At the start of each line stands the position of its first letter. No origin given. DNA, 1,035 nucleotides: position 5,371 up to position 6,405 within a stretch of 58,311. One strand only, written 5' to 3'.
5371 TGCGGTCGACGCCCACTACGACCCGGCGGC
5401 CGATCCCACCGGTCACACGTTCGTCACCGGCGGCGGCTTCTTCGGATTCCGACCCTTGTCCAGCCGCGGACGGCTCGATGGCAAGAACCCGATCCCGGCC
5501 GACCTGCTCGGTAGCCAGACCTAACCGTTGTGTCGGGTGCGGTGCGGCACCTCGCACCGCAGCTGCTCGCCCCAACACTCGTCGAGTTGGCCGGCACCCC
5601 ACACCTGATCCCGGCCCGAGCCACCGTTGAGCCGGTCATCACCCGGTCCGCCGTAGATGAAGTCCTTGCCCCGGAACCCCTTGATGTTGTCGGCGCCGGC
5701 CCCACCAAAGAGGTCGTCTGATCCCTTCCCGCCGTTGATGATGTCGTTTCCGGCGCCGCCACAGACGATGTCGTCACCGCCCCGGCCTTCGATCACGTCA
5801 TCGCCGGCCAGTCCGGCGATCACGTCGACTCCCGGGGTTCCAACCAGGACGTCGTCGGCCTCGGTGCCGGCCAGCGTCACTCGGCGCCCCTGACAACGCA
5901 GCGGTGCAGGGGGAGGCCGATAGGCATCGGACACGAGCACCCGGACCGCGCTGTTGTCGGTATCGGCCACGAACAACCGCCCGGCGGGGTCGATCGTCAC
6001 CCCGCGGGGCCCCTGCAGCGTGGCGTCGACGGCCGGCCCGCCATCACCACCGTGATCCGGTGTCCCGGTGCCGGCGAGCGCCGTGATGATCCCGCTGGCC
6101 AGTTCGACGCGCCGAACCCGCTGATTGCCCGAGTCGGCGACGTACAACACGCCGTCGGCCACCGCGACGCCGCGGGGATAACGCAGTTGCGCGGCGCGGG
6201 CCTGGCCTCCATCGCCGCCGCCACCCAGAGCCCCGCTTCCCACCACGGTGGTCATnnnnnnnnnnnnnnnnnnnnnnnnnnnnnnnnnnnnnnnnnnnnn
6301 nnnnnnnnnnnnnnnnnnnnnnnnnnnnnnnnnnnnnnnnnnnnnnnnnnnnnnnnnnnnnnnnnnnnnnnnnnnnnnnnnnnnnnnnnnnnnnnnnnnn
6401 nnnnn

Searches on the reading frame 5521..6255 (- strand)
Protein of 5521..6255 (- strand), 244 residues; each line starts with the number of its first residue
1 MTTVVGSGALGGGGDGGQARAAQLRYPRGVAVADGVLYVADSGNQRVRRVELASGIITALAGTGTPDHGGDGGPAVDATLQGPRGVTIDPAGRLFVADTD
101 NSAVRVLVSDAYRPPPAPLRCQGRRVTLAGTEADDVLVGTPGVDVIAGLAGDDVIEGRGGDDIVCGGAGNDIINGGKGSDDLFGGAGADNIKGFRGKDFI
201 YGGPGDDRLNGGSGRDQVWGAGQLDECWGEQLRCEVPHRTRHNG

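Call 60: search_protein_families(library=pfam, proteins=[window:5521-6255:-], max_evalue=0.001)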
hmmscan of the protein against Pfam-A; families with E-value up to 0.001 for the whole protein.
window:5521-6255:- (244 aa): 3 families
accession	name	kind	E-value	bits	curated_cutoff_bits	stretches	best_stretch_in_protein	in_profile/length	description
PF00353.25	HemolysinCabind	-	5.5e-19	68.2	23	3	157-191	2-36/36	RTX calcium-binding nonapeptide repeat (4 copies)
PF01436.27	NHL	-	4.9e-16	58.3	20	2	24-48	1-26/28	NHL repeat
PF25021.1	TEN_NHL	-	3.7e-13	49.6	27.1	2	14-63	131-178/357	Teneurin NHL domain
